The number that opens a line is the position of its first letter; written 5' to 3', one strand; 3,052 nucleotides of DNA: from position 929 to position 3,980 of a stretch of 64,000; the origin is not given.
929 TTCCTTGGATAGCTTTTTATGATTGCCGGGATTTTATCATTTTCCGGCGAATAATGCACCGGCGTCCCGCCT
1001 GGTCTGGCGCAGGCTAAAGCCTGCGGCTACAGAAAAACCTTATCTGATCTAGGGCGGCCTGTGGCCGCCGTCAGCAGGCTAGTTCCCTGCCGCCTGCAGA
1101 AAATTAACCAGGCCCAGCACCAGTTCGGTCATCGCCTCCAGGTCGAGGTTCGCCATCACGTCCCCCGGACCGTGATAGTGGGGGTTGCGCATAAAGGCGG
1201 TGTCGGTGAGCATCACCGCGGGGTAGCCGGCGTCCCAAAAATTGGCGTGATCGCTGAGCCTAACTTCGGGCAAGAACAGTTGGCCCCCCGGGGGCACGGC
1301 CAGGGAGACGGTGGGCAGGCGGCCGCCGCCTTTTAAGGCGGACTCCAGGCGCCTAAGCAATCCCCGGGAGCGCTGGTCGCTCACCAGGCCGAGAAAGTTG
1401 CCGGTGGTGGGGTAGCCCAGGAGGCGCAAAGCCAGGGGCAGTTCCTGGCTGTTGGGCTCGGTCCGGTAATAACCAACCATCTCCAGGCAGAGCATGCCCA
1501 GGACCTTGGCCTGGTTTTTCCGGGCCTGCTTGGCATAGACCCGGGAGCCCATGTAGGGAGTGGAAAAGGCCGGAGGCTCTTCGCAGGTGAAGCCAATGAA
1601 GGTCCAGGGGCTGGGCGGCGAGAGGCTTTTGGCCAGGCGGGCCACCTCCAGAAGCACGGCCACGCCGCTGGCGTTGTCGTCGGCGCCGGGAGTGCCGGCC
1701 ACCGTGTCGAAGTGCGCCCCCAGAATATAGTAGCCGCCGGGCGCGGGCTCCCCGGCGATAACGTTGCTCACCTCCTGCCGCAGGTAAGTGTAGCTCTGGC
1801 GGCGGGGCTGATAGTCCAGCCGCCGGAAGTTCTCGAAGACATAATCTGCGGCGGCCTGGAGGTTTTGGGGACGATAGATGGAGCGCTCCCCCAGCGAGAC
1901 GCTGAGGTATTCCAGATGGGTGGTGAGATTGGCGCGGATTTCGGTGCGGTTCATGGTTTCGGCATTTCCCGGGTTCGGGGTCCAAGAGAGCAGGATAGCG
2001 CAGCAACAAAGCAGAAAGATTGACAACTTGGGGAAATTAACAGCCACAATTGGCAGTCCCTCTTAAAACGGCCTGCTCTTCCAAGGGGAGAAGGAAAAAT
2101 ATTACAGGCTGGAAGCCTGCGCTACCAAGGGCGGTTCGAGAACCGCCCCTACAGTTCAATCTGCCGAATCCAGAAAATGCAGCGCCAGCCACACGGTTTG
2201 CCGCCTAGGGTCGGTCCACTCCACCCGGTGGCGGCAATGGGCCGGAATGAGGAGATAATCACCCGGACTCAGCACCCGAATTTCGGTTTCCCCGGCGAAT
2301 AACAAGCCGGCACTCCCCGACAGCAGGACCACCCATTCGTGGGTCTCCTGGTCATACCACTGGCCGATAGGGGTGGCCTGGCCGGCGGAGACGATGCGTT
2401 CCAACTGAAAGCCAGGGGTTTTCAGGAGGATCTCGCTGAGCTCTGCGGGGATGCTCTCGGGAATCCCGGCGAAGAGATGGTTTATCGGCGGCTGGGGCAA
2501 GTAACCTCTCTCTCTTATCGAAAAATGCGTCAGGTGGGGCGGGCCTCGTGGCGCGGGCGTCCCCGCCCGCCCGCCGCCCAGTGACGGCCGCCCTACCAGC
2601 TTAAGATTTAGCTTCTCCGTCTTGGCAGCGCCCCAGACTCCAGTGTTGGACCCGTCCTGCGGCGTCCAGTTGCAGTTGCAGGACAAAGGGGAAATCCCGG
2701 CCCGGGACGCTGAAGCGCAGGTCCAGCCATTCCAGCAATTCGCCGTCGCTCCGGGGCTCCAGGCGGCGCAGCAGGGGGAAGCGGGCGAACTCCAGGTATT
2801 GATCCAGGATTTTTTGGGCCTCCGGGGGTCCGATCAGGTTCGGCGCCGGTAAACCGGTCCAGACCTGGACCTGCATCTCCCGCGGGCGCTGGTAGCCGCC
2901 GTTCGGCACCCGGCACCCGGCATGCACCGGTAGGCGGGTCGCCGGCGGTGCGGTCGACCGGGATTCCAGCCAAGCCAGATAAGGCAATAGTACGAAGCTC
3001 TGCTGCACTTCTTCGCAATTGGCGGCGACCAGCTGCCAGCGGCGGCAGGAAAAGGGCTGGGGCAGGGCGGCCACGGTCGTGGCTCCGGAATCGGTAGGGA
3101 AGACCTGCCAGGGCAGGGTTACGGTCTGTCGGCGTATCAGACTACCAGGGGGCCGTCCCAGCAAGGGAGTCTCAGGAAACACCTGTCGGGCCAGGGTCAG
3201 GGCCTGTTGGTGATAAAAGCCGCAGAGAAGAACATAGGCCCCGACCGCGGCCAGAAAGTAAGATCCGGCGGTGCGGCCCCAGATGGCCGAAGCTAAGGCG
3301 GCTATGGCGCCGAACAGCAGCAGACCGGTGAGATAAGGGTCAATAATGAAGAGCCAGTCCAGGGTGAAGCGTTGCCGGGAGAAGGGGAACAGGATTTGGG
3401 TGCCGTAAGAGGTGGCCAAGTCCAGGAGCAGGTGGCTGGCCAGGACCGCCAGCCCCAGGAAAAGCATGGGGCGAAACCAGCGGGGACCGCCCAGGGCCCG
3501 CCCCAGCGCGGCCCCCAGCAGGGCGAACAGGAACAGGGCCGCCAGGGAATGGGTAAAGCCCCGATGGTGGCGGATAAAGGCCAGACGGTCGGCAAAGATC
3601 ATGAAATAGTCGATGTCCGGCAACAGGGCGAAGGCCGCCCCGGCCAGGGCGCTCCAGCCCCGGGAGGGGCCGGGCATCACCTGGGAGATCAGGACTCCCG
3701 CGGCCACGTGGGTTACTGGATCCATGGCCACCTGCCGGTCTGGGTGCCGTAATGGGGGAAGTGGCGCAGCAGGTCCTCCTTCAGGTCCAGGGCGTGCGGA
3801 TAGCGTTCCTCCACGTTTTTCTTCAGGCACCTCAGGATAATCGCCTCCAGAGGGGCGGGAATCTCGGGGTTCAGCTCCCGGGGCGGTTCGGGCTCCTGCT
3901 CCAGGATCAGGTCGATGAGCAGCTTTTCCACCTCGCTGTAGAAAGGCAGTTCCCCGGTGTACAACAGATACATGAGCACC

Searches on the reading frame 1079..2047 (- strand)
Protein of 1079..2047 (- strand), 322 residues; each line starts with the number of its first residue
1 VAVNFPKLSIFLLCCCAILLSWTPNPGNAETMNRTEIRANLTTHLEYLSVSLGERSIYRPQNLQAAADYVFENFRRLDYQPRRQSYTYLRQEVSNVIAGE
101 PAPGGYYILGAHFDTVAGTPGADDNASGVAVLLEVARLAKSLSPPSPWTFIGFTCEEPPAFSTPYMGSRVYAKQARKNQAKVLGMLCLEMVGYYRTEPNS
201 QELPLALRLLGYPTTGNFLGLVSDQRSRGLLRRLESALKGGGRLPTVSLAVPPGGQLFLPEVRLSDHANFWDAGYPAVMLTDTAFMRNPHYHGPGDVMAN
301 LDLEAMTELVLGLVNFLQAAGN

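Call 9: search_protein_families(library=pfam, proteins=[window:1079-2047:-], max_evalue=0.0001)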
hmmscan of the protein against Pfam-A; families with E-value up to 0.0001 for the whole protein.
window:1079-2047:- (322 aa): 1 family
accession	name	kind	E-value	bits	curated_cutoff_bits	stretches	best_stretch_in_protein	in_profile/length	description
PF04389.22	Peptidase_M28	-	2.3e-25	89.9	21.3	1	104-309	12-185/193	Peptidase family M28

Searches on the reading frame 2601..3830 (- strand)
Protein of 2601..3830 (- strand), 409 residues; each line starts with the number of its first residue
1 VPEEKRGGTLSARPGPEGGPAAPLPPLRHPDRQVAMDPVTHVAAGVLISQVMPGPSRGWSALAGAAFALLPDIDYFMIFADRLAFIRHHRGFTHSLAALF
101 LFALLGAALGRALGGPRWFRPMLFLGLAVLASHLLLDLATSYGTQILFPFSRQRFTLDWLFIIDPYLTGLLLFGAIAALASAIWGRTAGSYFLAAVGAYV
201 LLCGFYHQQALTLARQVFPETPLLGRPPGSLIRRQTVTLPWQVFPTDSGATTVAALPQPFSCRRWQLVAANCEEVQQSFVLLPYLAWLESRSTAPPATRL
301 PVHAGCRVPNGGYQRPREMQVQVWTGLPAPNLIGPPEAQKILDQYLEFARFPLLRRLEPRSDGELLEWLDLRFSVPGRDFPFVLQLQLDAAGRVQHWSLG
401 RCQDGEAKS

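Call 9: search_protein_families(library=pfam, proteins=[window:2601-3830:-], max_evalue=0.0001)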
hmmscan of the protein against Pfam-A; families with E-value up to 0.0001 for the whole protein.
window:2601-3830:- (409 aa): 1 family
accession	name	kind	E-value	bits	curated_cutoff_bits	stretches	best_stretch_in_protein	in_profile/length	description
PF04307.19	YdjM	-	1.5e-34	119.4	29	1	36-205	1-171/176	YdjM inner membrane protein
